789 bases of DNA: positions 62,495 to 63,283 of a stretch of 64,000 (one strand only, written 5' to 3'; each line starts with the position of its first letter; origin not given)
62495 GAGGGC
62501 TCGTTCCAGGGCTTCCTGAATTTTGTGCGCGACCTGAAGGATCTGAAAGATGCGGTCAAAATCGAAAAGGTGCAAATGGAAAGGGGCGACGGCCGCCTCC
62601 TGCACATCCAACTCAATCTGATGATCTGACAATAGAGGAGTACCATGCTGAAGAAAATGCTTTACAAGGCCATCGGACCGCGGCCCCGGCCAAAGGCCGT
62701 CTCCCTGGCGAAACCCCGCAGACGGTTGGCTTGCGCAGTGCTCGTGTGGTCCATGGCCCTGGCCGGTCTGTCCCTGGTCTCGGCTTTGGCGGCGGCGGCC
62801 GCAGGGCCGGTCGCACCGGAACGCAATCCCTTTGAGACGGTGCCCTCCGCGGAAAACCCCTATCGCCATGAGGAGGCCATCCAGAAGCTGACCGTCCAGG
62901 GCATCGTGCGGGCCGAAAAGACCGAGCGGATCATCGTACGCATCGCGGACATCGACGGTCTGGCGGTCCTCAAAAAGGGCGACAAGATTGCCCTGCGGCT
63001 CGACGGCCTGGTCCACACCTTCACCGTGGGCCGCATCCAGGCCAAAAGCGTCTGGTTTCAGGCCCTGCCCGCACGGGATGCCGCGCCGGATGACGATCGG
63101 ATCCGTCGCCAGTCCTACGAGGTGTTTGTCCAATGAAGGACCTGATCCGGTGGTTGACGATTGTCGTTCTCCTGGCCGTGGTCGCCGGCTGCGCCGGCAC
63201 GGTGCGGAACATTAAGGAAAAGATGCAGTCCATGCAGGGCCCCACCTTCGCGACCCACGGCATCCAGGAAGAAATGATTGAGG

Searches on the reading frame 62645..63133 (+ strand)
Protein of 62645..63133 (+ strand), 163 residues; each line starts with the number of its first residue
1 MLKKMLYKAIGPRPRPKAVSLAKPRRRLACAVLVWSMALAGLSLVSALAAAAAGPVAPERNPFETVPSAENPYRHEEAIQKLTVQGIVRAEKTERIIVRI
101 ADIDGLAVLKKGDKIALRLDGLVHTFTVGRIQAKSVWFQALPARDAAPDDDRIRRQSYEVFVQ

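Call 4: search_protein_families(library=pfam, proteins=[window:62645-63133:+], max_evalue=0.01)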
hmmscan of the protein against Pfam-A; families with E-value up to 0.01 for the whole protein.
window:62645-63133:+ (163 aa): 0 families

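Call 34: search_protein_families(library=ncbifam, proteins=[window:62645-63133:+], max_evalue=0.01)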
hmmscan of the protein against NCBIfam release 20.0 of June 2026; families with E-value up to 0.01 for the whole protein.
window:62645-63133:+ (163 aa): 0 families

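Call 92: search_solved_structures(query=window:62645-63133:+, max_evalue=1)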
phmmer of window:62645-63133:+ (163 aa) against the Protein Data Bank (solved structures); distinct sequences matched with E-value up to 1: 0.
